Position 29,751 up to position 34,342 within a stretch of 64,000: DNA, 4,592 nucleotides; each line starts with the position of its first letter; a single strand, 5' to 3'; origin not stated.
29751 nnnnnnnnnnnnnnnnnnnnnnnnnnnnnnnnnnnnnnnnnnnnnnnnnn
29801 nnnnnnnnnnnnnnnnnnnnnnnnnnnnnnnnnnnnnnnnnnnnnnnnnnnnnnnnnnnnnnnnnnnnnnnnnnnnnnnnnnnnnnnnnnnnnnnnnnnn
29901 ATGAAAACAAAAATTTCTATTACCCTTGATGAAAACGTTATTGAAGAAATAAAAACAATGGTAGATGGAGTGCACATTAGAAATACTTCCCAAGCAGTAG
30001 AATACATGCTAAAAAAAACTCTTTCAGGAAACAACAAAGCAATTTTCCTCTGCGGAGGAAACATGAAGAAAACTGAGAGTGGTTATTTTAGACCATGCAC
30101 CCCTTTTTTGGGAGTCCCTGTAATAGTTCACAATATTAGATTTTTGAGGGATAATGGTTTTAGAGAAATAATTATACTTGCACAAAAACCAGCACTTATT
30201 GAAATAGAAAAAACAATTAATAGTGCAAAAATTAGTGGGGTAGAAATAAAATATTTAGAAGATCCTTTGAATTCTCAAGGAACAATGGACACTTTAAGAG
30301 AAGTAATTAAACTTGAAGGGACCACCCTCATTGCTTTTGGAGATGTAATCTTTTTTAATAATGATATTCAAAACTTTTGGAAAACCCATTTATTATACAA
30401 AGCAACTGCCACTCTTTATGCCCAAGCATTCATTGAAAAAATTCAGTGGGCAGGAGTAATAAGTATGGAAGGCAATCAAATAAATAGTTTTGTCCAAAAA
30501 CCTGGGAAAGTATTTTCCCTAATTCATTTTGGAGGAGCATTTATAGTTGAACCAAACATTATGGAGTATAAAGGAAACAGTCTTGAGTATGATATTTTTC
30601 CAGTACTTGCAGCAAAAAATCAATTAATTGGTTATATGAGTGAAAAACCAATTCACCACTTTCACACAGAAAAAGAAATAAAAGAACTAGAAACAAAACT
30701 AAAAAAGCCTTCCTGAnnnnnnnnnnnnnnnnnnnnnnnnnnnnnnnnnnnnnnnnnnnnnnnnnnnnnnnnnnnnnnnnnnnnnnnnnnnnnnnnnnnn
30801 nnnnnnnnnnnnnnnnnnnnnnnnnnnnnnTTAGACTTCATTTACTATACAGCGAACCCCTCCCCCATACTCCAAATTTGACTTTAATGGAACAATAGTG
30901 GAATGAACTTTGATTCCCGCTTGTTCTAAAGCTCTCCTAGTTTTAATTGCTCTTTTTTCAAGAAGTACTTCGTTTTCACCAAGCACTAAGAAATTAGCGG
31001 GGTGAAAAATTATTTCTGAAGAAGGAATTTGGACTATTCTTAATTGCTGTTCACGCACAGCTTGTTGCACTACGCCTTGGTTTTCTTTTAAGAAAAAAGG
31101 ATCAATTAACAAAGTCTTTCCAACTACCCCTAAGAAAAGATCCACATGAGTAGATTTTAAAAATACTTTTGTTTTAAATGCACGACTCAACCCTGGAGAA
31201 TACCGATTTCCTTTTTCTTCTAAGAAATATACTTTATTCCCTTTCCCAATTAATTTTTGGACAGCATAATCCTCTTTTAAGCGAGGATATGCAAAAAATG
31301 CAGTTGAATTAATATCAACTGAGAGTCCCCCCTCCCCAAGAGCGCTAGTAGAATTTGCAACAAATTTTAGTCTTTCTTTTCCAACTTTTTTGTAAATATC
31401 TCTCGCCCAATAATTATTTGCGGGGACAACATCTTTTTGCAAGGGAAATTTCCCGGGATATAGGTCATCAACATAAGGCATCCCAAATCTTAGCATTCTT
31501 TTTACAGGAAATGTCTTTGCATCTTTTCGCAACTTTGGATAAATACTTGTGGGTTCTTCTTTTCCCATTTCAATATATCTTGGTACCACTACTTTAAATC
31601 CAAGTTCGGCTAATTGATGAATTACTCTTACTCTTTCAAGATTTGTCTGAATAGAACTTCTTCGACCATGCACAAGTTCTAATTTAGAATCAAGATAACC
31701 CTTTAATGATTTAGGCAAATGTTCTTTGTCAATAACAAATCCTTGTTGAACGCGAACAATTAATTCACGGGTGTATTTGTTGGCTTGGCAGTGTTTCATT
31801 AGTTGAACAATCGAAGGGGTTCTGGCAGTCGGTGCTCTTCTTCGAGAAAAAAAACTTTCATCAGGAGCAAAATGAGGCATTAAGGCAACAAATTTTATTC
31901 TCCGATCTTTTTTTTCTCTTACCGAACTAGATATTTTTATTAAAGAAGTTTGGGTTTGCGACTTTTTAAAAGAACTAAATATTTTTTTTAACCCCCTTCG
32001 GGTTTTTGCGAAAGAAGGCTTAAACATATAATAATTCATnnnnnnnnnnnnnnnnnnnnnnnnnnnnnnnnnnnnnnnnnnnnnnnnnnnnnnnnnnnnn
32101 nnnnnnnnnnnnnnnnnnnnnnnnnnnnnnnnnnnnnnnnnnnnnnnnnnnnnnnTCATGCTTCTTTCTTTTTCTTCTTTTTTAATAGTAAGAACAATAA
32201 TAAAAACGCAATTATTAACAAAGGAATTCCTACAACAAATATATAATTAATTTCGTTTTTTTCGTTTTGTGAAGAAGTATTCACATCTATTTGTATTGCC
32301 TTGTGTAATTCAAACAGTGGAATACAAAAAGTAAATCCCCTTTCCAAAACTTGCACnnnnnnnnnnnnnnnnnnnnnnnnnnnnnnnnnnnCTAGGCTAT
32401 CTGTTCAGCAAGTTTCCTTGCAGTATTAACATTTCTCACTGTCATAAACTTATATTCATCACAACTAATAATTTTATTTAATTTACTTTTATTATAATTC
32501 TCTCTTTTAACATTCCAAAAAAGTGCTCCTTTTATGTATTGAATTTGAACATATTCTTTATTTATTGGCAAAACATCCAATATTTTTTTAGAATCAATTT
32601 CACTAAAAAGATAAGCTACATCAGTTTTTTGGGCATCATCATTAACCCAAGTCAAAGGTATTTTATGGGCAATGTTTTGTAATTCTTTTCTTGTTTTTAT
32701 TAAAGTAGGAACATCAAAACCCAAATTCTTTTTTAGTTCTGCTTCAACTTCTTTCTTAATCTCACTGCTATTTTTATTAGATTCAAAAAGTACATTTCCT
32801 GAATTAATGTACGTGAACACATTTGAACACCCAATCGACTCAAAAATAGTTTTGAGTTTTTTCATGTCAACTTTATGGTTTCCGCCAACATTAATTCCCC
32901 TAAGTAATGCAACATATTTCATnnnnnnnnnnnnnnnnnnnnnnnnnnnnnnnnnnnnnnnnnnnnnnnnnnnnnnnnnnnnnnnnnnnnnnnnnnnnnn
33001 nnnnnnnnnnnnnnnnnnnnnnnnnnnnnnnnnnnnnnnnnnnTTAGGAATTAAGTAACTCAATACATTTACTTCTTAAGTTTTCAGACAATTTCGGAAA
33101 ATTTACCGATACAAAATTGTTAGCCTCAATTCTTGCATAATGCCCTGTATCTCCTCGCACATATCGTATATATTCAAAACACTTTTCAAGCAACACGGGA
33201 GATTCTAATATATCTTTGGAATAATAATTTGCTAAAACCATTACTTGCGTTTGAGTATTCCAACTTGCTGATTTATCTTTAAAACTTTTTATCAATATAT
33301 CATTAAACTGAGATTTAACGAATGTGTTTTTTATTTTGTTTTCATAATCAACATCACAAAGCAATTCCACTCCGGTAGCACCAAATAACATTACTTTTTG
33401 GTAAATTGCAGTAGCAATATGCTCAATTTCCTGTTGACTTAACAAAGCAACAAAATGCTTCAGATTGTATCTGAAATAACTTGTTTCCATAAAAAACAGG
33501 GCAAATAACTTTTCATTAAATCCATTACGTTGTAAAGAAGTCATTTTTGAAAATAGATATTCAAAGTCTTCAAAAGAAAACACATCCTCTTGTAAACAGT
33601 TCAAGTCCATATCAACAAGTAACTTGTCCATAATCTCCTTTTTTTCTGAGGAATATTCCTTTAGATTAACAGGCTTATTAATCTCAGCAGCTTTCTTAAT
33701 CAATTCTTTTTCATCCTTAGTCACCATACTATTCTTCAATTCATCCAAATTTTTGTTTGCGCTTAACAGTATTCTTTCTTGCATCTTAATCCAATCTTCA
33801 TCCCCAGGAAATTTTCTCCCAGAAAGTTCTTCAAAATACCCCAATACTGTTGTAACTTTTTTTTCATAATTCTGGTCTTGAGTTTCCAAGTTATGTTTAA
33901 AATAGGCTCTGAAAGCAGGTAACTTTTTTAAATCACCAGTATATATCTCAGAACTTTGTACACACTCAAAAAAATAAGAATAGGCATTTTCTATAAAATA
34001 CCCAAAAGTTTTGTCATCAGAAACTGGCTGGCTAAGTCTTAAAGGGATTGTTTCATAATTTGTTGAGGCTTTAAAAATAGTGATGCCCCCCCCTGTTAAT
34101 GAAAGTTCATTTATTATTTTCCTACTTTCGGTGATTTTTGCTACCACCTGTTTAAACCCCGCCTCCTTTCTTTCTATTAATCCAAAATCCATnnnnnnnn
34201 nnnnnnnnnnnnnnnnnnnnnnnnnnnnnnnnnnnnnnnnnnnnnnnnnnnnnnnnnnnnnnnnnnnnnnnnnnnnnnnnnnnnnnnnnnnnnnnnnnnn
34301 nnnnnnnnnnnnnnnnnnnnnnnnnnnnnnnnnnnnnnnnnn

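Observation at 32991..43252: ~10-kb integrase-bearing island inserted at tRNA-Tyr with a 14-nt att-like direct repeat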

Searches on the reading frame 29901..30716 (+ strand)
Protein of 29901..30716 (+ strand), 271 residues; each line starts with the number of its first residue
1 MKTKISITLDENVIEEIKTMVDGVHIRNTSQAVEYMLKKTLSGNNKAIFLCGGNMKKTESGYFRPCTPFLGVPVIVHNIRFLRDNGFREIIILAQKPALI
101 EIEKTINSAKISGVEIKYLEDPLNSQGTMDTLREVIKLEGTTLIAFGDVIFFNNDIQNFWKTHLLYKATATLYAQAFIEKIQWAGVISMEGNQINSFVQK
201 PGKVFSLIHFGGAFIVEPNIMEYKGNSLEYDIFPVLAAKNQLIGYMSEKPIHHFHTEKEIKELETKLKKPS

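Call 15: search_protein_families(library=pfam, max_evalue=0.01, proteins=[window:29901-30716:+])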
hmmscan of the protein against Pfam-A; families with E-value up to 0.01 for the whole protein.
window:29901-30716:+ (271 aa): 3 families
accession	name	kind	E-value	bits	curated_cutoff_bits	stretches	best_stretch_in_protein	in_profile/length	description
PF00483.29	NTP_transferase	-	9.8e-07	29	21.2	1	65-224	23-188/245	Nucleotidyl transferase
PF12804.13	NTP_transf_3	-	0.0046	17.6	27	1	47-161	1-108/160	MobA-like NTP transferase domain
PF19891.5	DUF6364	-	0.0057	17.6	27.3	0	1-39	1-38/70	Family of unknown function (DUF6364)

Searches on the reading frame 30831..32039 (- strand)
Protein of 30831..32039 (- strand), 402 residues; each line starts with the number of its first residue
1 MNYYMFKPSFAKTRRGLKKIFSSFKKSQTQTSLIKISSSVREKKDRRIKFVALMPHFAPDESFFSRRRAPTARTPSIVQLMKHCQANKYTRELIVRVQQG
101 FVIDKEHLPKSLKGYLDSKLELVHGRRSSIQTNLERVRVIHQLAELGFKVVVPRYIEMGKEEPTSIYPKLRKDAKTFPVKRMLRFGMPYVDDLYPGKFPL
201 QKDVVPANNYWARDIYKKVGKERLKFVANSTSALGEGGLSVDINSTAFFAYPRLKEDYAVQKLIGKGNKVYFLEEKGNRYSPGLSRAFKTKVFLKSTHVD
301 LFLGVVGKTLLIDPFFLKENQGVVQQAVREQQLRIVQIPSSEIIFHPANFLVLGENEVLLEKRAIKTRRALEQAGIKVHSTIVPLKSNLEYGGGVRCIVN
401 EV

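Call 15: search_protein_families(library=pfam, max_evalue=0.01, proteins=[window:30831-32039:-])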
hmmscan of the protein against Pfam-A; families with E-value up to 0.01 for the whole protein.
window:30831-32039:- (402 aa): 2 families
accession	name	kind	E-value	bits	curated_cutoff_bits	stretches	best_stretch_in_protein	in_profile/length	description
PF02274.22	ADI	-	0.00011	21.8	22.8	1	322-399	291-372/377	Arginine deiminase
PF19420.4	DDAH_eukar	-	0.00018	21.3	23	1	319-402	200-290/291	N,N dimethylarginine dimethylhydrolase, eukaryotic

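Call 31: find_related_loci(query=window:30831-32039:-, collection=metagenome_contigs, flank=10000)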
Query window:30831-32039:- (402 aa) in metagenome_contigs; peptide patterns used: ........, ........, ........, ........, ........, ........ (x = any residue, [..] = any of these).
145 stretches matched a pattern, but none encodes a relative of the query by tblastn (E <= 1e-3).

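Call 45: find_encoding_contigs(protein=window:30831-32039:-, flank=10000, max_places=8)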
Protein window:30831-32039:- (402 aa): 1 contig read that carries it; 1 place shown.
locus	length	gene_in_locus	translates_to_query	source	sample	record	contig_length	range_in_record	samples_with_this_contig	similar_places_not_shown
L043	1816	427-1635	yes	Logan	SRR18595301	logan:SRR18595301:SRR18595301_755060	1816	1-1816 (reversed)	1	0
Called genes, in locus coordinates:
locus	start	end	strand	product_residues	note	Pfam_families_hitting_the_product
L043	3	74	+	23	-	?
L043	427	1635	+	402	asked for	-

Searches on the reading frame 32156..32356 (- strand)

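Call 40: search_protein_families(library=ncbifam, max_evalue=0.01, proteins=[window:32156-32356:-])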
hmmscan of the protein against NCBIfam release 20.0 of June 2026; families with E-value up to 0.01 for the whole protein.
window:32156-32356:- (66 aa): 2 families
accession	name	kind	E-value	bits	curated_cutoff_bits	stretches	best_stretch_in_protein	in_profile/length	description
NF045937.1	MSC_0624_12TM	equivalog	0.00094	17.8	70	1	19-64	264-311/445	MSC_0624 family F1-like ATPase-associated membrane protein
NF033218.1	anchor_AmaP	equivalog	0.0063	16.3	55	1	23-65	34-77/166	alkaline shock response membrane anchor protein AmaP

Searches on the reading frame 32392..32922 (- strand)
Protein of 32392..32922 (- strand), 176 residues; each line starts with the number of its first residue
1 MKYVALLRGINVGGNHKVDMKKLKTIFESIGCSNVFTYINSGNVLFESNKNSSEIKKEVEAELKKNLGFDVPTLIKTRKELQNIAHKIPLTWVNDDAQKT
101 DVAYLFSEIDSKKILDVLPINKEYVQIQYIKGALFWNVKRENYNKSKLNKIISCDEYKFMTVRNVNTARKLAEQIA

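Call 15: search_protein_families(library=pfam, max_evalue=0.01, proteins=[window:32392-32922:-])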
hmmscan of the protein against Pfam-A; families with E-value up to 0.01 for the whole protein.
window:32392-32922:- (176 aa): 1 family
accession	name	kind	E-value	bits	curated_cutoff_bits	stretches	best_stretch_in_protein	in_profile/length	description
PF08002.16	DUF1697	-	7e-39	133.8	24.4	1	1-135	1-137/137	Protein of unknown function (DUF1697)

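Call 17: find_encoding_contigs(protein=window:32392-32922:-, flank=10000, max_places=8)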
Protein window:32392-32922:- (176 aa): no gene with exactly this product is on record in the collection.

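Call 28: find_homologous_proteins(query=window:32392-32922:-, max_evalue=1e-20)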
Query window:32392-32922:- (176 aa): 3490 proteins with E <= 1e-20 among 5884 candidates; the best 120 are listed.
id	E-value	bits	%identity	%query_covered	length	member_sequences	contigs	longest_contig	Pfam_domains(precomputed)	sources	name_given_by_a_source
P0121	5.1e-109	379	100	100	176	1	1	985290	PF08002.17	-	-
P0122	2.1e-69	250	65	99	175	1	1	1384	PF08002.17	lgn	-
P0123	1.0e-68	248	66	99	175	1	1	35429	PF08002.17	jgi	jgi:uncharacterized protein (DUF1697 family)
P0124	1.3e-68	248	66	98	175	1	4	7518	PF08002.17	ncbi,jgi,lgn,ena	-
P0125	1.6e-68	248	65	99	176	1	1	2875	PF08002.17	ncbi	-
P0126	1.7e-68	248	67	98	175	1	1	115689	PF08002.17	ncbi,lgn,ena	-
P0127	2.7e-68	247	67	98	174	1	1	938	PF08002.17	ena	-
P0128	5.1e-68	246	64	98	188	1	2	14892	PF08002.17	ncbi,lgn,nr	ncbi:MAG: DUF1697 domain-containing protein [Candidatus Moranbacteria bacterium]|nr:DUF1697 domain-c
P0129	5.2e-68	246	64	98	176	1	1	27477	PF08002.17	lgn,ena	-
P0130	2.1e-67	244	65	99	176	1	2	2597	PF08002.17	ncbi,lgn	-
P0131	2.6e-67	244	65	98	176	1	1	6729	PF08002.17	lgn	-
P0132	4.3e-67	243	63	97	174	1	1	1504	PF08002.17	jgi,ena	-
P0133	5.0e-67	243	63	99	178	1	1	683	PF08002.17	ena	-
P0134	5.5e-67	243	62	97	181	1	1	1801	PF08002.17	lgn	-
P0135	5.8e-67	243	65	98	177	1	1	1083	PF08002.17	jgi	jgi:uncharacterized protein (DUF1697 family)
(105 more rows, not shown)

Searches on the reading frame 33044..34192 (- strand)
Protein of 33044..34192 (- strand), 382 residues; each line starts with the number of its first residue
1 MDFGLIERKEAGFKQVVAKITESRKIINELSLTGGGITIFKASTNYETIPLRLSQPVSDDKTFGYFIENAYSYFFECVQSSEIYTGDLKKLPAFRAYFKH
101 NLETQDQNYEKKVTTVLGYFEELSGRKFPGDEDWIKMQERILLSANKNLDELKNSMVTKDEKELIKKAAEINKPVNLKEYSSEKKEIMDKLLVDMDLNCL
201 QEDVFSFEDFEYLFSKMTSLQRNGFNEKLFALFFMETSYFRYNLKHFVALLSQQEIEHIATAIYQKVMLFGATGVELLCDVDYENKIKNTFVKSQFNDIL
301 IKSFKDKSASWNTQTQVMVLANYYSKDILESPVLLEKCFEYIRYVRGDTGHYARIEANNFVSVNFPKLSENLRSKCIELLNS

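Call 15: search_protein_families(library=pfam, max_evalue=0.01, proteins=[window:33044-34192:-])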
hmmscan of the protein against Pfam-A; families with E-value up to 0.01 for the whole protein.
window:33044-34192:- (382 aa): 0 families

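Call 40: search_protein_families(library=ncbifam, max_evalue=0.01, proteins=[window:33044-34192:-])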
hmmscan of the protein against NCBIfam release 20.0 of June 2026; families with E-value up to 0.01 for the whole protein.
window:33044-34192:- (382 aa): 0 families

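Call 44: find_encoding_contigs(protein=window:33044-34192:-, flank=10000, max_places=8)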
Protein window:33044-34192:- (382 aa): 1 contig read that carries it; 1 place shown.
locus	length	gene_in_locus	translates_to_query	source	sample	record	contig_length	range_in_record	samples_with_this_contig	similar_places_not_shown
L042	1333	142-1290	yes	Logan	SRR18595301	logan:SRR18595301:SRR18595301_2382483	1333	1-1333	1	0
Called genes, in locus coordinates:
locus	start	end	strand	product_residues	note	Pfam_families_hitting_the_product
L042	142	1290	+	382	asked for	-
